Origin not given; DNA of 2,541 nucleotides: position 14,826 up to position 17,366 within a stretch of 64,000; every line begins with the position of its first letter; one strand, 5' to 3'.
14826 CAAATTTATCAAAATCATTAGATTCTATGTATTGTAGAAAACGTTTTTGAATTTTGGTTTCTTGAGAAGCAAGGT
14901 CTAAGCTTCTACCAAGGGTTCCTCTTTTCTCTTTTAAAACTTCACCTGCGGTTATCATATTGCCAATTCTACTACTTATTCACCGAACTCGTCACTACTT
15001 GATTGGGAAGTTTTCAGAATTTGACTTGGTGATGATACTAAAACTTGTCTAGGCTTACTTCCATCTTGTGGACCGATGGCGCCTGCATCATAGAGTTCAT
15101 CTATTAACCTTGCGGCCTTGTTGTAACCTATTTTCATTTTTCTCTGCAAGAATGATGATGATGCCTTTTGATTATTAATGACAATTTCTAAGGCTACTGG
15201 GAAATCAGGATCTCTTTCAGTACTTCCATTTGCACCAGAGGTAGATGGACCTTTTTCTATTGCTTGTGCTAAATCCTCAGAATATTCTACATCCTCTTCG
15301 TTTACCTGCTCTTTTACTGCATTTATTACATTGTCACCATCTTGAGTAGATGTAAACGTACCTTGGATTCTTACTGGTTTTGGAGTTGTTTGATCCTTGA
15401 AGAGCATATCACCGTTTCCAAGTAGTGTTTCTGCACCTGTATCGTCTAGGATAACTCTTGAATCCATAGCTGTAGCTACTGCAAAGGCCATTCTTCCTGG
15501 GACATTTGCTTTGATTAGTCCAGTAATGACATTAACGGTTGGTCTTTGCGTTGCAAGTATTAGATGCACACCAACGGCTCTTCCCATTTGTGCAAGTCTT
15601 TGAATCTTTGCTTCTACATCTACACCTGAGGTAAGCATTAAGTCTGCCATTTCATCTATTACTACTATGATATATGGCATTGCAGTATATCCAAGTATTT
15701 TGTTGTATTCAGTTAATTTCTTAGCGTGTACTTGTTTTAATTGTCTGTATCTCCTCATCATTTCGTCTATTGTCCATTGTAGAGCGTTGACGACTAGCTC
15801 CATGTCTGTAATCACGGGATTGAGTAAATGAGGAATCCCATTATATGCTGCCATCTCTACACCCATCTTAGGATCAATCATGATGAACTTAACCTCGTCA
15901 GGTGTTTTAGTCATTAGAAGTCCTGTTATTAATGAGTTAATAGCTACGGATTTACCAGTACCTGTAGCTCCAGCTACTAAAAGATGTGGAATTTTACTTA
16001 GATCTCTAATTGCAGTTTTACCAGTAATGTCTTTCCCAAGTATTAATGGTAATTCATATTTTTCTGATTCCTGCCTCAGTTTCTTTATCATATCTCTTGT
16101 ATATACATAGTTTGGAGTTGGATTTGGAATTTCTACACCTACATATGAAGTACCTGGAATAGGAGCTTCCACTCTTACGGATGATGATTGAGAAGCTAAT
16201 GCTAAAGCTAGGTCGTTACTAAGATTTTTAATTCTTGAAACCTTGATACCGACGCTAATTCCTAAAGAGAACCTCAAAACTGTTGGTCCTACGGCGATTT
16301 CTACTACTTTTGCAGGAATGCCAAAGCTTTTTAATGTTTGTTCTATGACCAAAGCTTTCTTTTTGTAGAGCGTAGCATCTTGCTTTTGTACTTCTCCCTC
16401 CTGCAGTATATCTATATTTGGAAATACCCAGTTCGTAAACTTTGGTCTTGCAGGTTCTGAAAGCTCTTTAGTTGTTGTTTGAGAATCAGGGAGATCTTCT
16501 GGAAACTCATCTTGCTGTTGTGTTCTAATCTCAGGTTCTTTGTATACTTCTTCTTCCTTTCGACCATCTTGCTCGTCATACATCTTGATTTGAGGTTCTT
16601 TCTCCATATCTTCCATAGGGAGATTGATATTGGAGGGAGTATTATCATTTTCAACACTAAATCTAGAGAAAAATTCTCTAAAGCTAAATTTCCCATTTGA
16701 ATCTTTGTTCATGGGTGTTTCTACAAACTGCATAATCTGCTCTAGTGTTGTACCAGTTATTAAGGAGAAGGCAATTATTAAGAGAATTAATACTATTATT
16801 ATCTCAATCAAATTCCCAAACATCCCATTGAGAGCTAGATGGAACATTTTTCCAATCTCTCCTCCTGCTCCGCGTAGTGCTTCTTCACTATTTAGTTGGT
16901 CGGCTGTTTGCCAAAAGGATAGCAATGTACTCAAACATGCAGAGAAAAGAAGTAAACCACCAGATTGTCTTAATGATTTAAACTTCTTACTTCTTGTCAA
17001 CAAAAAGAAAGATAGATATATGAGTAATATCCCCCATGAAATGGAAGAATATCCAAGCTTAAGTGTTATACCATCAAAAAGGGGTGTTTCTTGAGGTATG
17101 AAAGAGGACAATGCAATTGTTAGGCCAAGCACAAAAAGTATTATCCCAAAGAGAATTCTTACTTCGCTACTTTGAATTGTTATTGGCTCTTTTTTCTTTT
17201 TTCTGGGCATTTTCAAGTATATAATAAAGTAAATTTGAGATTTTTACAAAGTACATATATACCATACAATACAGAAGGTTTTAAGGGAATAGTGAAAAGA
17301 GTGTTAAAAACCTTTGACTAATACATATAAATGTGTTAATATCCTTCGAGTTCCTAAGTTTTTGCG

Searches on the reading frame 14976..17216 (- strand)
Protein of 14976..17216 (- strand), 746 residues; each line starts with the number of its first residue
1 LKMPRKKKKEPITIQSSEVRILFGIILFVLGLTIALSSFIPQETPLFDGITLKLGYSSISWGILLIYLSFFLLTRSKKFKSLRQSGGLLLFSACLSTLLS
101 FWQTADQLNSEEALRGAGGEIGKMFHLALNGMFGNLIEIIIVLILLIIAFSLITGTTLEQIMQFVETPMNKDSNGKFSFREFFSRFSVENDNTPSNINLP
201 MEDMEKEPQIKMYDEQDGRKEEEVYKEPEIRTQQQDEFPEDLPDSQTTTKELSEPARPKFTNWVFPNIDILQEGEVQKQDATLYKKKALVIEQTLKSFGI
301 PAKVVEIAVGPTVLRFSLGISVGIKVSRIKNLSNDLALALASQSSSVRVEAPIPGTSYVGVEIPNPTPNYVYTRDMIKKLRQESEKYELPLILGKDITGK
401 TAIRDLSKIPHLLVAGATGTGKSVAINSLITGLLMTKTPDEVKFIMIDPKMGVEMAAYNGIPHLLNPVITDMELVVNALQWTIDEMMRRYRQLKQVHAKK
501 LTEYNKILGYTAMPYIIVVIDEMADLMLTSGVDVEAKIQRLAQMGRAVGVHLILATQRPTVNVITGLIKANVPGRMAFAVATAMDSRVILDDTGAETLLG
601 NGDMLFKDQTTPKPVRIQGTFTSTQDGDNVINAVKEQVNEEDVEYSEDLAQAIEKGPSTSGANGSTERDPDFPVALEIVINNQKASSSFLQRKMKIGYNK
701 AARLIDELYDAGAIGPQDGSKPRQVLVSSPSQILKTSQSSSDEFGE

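Call 12: search_protein_families(library=pfam, proteins=[window:14976-17216:-], max_evalue=0.01)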
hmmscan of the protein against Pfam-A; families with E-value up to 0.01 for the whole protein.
window:14976-17216:- (746 aa): 7 families
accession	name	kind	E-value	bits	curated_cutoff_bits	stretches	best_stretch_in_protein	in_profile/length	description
PF01580.24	FtsK_SpoIIIE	-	8.3e-57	192.6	24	1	378-560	7-220/221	FtsK/SpoIIIE family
PF17854.6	FtsK_alpha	-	2.8e-27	95.3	22.9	1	265-365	1-101/101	FtsK alpha domain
PF09397.16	FtsK_gamma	-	6.7e-25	87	30.6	1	667-727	2-62/63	Ftsk gamma domain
PF13491.11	FtsK_4TM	-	2.5e-09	37.5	23.1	1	48-163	56-168/171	4TM region of DNA translocase FtsK/SpoIIIE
PF05621.17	TniB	-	0.0034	17.3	22.4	0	407-500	33-122/189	Bacterial TniB protein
PF01935.23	DUF87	-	0.0037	17.8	23.2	1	410-449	24-60/220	Helicase HerA, central domain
PF12846.13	AAA_10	-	0.0052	16.3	27.5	0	409-452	21-60/362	AAA-like domain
